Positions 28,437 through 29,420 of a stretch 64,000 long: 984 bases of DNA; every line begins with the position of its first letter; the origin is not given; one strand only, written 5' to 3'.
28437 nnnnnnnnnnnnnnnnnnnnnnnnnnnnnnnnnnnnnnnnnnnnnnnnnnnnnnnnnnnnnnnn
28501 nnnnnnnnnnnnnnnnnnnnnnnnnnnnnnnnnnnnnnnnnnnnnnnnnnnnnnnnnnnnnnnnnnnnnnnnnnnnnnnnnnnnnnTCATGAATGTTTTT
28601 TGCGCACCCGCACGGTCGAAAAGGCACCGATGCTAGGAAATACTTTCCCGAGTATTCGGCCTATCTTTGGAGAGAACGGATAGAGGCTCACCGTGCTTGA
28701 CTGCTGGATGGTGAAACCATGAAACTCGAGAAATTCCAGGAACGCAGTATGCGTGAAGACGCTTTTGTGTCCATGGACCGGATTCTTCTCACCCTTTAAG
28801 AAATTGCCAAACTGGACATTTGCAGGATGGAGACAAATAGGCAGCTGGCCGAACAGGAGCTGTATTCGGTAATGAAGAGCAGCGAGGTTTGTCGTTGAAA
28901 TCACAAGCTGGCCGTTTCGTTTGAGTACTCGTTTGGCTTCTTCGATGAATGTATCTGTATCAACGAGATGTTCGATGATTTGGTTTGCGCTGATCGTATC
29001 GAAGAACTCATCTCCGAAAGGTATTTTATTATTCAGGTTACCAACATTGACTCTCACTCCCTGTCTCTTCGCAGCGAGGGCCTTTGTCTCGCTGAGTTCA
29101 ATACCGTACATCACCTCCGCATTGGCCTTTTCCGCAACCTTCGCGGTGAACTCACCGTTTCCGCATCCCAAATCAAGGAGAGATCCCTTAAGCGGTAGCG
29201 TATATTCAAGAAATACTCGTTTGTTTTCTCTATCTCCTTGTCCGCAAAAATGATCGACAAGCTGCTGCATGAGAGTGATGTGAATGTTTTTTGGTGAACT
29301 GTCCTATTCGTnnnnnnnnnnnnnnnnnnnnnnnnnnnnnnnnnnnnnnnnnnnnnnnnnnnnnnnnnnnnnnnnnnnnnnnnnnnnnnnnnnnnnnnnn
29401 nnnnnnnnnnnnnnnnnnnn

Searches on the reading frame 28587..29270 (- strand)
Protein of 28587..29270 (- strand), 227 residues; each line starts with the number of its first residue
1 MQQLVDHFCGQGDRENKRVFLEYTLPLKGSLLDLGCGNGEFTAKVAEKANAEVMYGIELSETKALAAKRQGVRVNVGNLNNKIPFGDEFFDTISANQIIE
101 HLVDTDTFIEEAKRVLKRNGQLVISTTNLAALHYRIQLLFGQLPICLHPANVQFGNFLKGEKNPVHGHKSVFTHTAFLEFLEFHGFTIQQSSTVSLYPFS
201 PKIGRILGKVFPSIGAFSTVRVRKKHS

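Call 8: search_protein_families(library=pfam, proteins=[window:28587-29270:-])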
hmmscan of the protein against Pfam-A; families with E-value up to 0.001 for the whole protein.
window:28587-29270:- (227 aa): 13 families
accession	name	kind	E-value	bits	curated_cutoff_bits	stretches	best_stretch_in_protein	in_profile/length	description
PF08241.18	Methyltransf_11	-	2e-17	64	21.2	1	32-124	1-95/95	Methyltransferase domain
PF13847.12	Methyltransf_31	-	7.7e-17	61.8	27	1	30-136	6-122/145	Methyltransferase domain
PF13489.12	Methyltransf_23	-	1.2e-15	58.1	27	1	23-190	19-163/164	Methyltransferase domain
PF13649.12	Methyltransf_25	-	1.6e-13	51.6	27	1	32-120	2-97/97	Methyltransferase domain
PF08242.18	Methyltransf_12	-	1.4e-11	45.5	30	1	32-122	1-98/98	Methyltransferase domain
PF07021.18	MetW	-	1e-08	35.5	21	1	30-143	16-127/193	Methionine biosynthesis protein MetW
PF05175.20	MTS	-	7.4e-08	32.7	23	1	27-143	31-157/170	Methyltransferase small domain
PF01209.24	Ubie_methyltran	-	1.3e-06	28.4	20.1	1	30-125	50-152/233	ubiE/COQ5 methyltransferase family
PF05219.18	DREV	-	2.7e-06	27.1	26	1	30-126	97-188/265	DREV methyltransferase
PF02353.26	CMAS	-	4.4e-06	26.6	27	1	30-127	65-167/273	Mycolic acid cyclopropane synthetase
PF02390.23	Methyltransf_4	-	6e-06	26.3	24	1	31-80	5-54/173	Putative methyltransferase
PF08123.19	DOT1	-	0.00066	19.7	23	0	24-71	39-86/205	Histone methylation protein DOT1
PF02475.24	TRM5-TYW2_MTfase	-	0.00099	19.5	28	0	30-122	39-133/164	TRM5/TYW2 methyltransferase domain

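Call 53: search_protein_families(library=ncbifam, proteins=[window:28587-29270:-])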
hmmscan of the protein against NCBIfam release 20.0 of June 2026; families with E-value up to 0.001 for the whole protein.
window:28587-29270:- (227 aa): 31 families (the best 25 are shown)
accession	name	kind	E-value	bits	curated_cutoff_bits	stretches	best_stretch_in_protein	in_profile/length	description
TIGR02081.1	metW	equivalog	6.8e-14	51.8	189.5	1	25-144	11-128/194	methionine biosynthesis protein MetW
NF045667.1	MTase_DVU1556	equivalog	2.3e-12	46.8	155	1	25-131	20-126/213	DVU_1556 family methyltransferase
TIGR02072.1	BioC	equivalog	8.3e-12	45.4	184.95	1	29-133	36-141/244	malonyl-ACP O-methyltransferase BioC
TIGR01983.1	UbiG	equivalog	3.4e-11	42.9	102.95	1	28-143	50-170/228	bifunctional 2-polyprenyl-6-hydroxyphenol methylase/3-demethylubiquinol 3-O-methyltransferase UbiG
NF047649.1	MTase_UXPK_star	exception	1.7e-09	37.1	460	1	3-129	58-186/283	methyltransferase/UXPK-star double selenoprotein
NF001244.0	PRK00216.1-5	equivalog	2.9e-09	36.6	216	1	26-125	47-154/236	bifunctional demethylmenaquinone methyltransferase/2-methoxy-6-polyprenyl-1,4-benzoquinol methylase UbiE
TIGR01934.1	MenG_MenH_UbiE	subfamily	1.1e-08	34.7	158.35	1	28-125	40-142/223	ubiquinone/menaquinone biosynthesis methyltransferase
NF041537.1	ArsM_AhpD_UU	exception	1.2e-07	30.8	510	1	4-129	58-185/345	arsenite methyltransferase/AhpD domain selenoprotein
NF008300.0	PRK11088.1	equivalog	2.5e-07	30.5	303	1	29-136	87-190/272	23S rRNA (guanine(745)-N(1))-methyltransferase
TIGR00091.1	TIGR00091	equivalog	3.9e-07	29.6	112.65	1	31-80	20-69/194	tRNA (guanosine(46)-N7)-methyltransferase TrmB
NF001241.0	PRK00216.1-2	equivalog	7.2e-07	29.1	327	1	30-126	54-149/231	demethylmenaquinone methyltransferase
NF041536.1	ArsM_DUF2284_UU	exception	1.1e-06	27.3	575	1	30-126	79-182/459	arsenite methyltransferase/DUF2284 domain selenoprotein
NF008686.0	PRK11705.1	equivalog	2e-06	27.1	400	1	30-127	170-268/383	cyclopropane fatty acyl phospholipid synthase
NF008823.0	PRK11873.1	subfamily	4.1e-06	26.5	263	1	31-126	81-183/272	arsenite methyltransferase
NF043040.1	corrin_prot_MT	hypoth_equivalog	7.7e-06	25.5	180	1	17-125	32-148/216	corrinoid protein-associated methyltransferase CpaM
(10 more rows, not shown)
